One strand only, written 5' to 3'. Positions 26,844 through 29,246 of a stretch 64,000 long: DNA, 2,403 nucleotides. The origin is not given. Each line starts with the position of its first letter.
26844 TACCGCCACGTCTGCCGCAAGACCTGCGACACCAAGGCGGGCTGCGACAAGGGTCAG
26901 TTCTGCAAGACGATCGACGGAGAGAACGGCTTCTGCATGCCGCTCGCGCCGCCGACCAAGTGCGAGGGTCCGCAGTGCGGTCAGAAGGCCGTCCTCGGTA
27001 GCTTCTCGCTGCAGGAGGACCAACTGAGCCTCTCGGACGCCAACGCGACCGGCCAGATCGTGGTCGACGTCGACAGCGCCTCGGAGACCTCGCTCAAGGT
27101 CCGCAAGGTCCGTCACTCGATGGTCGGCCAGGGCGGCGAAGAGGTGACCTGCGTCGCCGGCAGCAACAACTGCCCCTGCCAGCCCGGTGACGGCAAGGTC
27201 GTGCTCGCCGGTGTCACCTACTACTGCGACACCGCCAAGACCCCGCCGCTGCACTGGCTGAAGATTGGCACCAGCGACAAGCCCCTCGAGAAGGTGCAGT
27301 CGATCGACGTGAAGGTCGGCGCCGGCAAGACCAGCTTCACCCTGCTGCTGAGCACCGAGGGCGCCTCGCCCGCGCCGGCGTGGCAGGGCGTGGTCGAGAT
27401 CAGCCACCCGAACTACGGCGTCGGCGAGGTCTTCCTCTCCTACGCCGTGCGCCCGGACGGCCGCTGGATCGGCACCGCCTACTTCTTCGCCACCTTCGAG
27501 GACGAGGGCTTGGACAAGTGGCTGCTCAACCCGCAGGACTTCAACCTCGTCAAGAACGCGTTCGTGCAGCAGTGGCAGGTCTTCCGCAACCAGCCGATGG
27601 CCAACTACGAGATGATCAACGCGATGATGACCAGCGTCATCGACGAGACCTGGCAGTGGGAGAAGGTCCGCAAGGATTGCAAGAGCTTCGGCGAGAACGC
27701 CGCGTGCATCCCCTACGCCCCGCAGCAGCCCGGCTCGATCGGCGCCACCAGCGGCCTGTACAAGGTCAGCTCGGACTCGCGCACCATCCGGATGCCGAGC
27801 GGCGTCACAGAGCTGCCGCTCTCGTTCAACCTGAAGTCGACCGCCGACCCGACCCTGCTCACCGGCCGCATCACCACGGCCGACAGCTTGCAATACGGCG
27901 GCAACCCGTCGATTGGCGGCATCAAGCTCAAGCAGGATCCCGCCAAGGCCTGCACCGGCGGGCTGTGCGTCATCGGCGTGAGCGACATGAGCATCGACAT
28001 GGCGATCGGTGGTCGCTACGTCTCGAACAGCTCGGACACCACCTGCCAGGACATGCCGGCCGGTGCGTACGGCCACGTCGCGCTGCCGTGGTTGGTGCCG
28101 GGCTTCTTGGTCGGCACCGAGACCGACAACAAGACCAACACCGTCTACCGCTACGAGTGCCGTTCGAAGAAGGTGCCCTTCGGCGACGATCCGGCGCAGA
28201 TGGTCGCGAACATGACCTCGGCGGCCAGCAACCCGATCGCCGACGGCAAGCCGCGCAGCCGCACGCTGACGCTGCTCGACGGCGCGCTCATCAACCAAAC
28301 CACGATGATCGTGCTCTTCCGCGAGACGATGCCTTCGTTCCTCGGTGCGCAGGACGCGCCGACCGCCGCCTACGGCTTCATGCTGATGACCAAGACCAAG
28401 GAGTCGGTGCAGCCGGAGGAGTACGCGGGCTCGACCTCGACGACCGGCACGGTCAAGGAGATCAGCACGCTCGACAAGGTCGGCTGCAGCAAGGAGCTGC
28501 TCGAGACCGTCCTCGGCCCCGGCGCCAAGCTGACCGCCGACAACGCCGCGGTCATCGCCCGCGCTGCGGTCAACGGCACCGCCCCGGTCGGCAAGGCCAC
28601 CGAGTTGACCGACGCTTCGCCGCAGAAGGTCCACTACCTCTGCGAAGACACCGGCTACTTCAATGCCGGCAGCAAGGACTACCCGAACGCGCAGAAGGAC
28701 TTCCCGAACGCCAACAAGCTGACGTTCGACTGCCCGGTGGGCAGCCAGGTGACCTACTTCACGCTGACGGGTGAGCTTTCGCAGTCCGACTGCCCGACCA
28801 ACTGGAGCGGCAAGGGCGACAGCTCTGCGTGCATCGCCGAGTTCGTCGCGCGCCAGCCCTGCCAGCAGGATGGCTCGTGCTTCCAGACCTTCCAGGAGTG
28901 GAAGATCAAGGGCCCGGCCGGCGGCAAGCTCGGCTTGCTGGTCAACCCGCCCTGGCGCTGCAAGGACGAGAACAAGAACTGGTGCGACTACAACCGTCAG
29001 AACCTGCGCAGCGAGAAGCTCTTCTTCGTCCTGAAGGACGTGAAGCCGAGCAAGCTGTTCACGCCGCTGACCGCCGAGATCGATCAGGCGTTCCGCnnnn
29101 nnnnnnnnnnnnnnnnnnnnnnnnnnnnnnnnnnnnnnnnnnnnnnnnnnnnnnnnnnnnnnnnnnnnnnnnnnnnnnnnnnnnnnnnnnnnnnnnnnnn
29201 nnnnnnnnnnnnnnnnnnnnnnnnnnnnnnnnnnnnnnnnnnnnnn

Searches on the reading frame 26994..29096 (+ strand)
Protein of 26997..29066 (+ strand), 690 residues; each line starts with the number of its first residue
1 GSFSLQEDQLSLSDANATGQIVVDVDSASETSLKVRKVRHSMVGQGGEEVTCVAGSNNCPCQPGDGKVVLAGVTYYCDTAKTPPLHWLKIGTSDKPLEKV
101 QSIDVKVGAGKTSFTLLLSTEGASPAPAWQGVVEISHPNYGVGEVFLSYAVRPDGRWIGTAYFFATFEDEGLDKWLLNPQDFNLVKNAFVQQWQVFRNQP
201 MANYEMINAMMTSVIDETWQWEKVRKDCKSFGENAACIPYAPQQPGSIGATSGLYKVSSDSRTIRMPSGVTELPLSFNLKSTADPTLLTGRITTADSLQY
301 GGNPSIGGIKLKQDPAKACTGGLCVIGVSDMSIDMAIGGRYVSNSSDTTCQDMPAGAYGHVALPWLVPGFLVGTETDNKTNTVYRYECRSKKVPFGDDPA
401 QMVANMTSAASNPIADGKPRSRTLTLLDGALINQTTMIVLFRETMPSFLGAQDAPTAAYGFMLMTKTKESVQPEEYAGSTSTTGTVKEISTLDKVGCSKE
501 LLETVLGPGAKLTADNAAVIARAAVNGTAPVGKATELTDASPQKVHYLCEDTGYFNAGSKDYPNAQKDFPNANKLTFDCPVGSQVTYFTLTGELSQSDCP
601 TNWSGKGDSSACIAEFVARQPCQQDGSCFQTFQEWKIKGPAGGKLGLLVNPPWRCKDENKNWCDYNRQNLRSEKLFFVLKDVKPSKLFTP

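Call 9: search_protein_families(library=pfam, proteins=[window:26997-29066:+], max_evalue=10)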
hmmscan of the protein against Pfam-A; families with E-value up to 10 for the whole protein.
window:26997-29066:+ (690 aa): 1 family
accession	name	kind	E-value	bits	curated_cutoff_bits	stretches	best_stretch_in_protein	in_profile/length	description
PF21880.1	DUF6916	-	0.014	15.9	27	1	97-150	27-78/91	Domain of unknown function (DUF6916)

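Call 57: predict_structure(alignment_id=A2)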
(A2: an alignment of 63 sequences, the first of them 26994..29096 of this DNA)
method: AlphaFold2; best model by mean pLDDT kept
length: 701 residues; sequences in the alignment: 63
mean_pLDDT: 86.0   pTM: 0.72
mean pLDDT of the five models: 86.0, 85.6, 84.1, 83.8, 83.4
residues with pLDDT >= 90: 380; 70-90: 226; 50-70: 88; < 50: 7
segments of 3 or more residues with pLDDT < 50: 572-574
pLDDT, mean of each block of 10 residues (from residue 1): 93 89 97 96 72 72 54 54 81 96 96 95 80 96 95 93 96 95 95 95 91 96 94 95 76 90 94 97 95 95 95 90 87 95 93 92 87 88 94 92 94 89 96 94 92 88 94 93 77 69 83 83 78 72 86 80 54 58 89 81 61 80 88 94 89 85 81 87 62 71 59
secondary structure, 60 per line:
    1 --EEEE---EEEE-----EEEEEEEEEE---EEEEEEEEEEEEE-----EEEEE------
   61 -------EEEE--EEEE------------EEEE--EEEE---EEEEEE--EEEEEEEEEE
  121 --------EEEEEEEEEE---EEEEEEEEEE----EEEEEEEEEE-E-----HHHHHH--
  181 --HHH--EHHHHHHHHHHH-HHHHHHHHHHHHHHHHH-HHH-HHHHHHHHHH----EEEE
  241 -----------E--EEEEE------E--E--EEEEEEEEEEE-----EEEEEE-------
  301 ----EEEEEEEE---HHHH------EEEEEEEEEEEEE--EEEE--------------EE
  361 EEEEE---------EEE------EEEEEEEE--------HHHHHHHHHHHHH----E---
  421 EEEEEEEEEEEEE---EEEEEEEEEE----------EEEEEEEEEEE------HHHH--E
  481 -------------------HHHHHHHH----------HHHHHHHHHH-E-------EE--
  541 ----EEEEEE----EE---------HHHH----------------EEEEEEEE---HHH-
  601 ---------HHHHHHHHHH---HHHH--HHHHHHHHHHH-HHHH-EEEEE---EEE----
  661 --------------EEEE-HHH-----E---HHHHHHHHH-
elements in order (helices of 4 or more, strands of 3 or more residues): E3-6 E10-13 E19-28 E32-44 E50-54 E68-71 E74-77 E90-93 E96-99 E103-108 E111-120 E129-138 E142-151 E156-165 H173-178 H189-199 H201-217 H223-232 E237-240 E255-259 E272-282 E288-293 E305-312 H316-319 E326-338 E341-344 E359-365 E375-377 E384-391 H400-412 E421-433 E437-446 E457-467 H474-477 H500-507 H518-527 E545-550 H566-569 E586-593 H610-619 H623-626 H629-639 H641-644 E646-650 E654-656 E675-678 H692-700

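Call 59: fold_search(model_id=the predicted structure, library=pdb)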
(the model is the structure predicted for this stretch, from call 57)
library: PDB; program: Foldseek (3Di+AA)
matches with E <= 10: 1772; with E <= 0.001: 31
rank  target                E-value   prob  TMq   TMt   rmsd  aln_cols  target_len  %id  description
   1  5d6h_A                1.4e-04  1.00  0.12  0.31   6.7       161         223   10  Crystal structure of CsuC-CsuA/B chaperone-major subunit pre-assembly complex from Csu biofilm-mediating pili of Acine (released 2015-11-04)
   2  6fq0_A                2.9e-04  1.00  0.12  0.32   6.8       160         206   10  Crystal structure of the CsuC-CsuA/B chaperone-subunit preassembly complex of the archaic chaperone-usher Csu pili of  (released 2018-09-26)
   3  6fq0_C                3.1e-04  1.00  0.12  0.32   7.0       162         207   10  Crystal structure of the CsuC-CsuA/B chaperone-subunit preassembly complex of the archaic chaperone-usher Csu pili of  (released 2018-09-26)
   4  3bwu_C                3.1e-04  1.00  0.11  0.33  12.0       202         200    8  Crystal structure of the ternary complex of FimD (N-Terminal Domain, FimDN) with FimC and the N-terminally truncated p (released 2008-03-04)
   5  3jwn_C                3.4e-04  1.00  0.11  0.34   6.0       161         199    9  Complex of FimC, FimF, FimG and FimH (released 2010-06-16)
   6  6fqa_A                4.2e-04  1.00  0.12  0.30   6.8       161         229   10  Crystal structure of the CsuC-CsuA/B chaperone-subunit preassembly complex of the archaic chaperone-usher Csu pili of  (released 2018-09-26)
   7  8jmw_A                4.2e-04  1.00  0.11  0.15   9.1       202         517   10  Fibril form of serine peptidase Vpr (released 2023-12-06)
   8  3jwn_I                4.4e-04  1.00  0.11  0.33   6.3       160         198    9  Complex of FimC, FimF, FimG and FimH (released 2010-06-16)
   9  3sqb_A                4.7e-04  1.00  0.11  0.34  10.9       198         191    7  Structure of the major type 1 pilus subunit FimA bound to the FimC chaperone (released 2012-05-30)
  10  5dfk                  4.9e-04  1.00  0.13  0.41  12.2       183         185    9  Crystal Structure of the Escherichia coli Common Pilus Chaperone, EcpB (released 2015-11-04)
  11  6fjy_A                5.2e-04  0.98  0.12  0.32  20.4       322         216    9  Crystal structure of CsuC-CsuE chaperone-tip adhesion subunit pre-assembly complex from archaic chaperone-usher Csu pi (released 2018-05-16)
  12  7q60                  5.2e-04  0.33  0.10  0.07  26.4       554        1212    8  Structure of TEV cleaved A2ML1 (A2ML1-TE) (released 2022-04-20)
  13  4dwh_C                5.4e-04  1.00  0.11  0.33  10.5       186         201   10  Structure of the major type 1 pilus subunit FIMA bound to the FIMC (2.5 A resolution) (released 2012-05-30)
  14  9fx8_C                5.4e-04  1.00  0.11  0.33  10.1       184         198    9  Cryo-EM structure of the FimI-bound type 1 pilus assembly platform complex - Local refinement (released 2025-06-04)
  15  9fxb_C                5.4e-04  1.00  0.11  0.33  10.2       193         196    6  Cryo-EM structure of the type 1 pilus assembly platform as part of the FimI-bound chaperone-usher pilus complex (FimDH (released 2025-06-04)
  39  6b0e_A                1.3e-03  0.66  0.10  0.22  20.1       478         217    7  Crystal structure of Pfs25 in complex with the transmission blocking antibody 1260 (released 2017-11-15)
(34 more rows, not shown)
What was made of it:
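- The large Cys-rich and Ig-like N-terminal regions look like extracellular binding modules (calls 57, 59).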
